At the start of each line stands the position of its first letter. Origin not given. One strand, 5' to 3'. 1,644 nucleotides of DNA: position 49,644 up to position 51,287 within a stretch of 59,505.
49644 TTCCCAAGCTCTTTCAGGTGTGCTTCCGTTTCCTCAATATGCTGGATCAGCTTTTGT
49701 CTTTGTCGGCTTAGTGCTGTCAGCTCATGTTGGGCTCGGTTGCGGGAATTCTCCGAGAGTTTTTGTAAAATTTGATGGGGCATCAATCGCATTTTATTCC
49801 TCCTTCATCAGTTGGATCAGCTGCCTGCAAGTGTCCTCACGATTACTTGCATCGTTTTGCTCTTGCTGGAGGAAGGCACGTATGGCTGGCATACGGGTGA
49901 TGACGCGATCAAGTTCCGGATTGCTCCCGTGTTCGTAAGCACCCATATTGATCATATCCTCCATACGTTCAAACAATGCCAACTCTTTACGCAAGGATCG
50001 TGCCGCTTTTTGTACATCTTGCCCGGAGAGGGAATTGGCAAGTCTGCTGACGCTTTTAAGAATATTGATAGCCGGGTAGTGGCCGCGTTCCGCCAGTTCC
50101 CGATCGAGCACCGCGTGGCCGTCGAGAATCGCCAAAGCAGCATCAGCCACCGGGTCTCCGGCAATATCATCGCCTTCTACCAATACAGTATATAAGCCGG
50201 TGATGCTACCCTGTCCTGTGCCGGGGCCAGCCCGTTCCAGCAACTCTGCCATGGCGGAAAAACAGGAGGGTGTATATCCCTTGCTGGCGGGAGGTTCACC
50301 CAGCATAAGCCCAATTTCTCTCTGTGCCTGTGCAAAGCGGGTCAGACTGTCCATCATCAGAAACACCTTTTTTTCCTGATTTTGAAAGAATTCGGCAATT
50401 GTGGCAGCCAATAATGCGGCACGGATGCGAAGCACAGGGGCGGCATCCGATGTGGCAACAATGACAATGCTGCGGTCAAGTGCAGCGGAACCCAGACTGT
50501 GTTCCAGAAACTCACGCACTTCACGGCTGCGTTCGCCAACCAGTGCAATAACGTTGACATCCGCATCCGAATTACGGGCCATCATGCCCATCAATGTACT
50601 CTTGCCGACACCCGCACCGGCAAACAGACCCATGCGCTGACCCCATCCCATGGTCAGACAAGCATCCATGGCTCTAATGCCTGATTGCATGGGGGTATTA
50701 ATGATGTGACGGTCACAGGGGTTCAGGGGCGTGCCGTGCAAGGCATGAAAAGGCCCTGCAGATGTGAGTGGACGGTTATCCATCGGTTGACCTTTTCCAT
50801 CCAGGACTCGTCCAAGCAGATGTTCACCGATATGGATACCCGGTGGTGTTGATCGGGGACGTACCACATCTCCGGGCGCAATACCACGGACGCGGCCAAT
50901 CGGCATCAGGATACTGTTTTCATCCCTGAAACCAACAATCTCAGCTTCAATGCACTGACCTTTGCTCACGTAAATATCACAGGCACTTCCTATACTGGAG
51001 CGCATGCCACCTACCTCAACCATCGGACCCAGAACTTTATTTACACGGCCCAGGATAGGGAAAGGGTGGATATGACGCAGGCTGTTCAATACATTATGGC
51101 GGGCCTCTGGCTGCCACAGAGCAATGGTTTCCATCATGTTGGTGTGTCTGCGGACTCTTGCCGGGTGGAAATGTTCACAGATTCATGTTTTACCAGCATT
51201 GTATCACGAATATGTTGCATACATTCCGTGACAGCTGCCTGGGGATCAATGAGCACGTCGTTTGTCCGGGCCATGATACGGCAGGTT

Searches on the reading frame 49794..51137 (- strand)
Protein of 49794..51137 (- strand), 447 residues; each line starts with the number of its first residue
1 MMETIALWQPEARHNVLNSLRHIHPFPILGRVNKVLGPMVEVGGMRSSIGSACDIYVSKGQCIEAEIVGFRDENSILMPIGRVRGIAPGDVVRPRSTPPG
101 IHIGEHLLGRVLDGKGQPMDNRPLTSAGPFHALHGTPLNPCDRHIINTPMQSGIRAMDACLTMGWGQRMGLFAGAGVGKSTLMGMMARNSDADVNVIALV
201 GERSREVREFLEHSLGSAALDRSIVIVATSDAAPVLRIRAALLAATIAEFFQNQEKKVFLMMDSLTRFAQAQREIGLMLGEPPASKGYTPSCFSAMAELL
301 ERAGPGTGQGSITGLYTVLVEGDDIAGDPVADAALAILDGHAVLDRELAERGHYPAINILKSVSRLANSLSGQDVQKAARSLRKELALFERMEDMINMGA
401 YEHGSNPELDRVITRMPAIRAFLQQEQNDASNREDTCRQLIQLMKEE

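Call 15: search_protein_families(library=pfam, proteins=[window:49794-51137:-])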
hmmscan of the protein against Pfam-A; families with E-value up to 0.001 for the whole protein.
window:49794-51137:- (447 aa): 3 families
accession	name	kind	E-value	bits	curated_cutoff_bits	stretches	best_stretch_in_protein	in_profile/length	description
PF00006.31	ATP-synt_ab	-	6.4e-83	278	29.5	1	153-364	1-213/213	ATP synthase alpha/beta family, nucleotide-binding domain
PF18269.6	T3SS_ATPase_C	-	2.2e-22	79.1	22.7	1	374-441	4-71/72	T3SS EscN ATPase C-terminal domain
PF02874.29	ATP-synt_ab_N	-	1.8e-05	25.6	20.9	1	34-94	3-67/69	ATP synthase alpha/beta family, beta-barrel domain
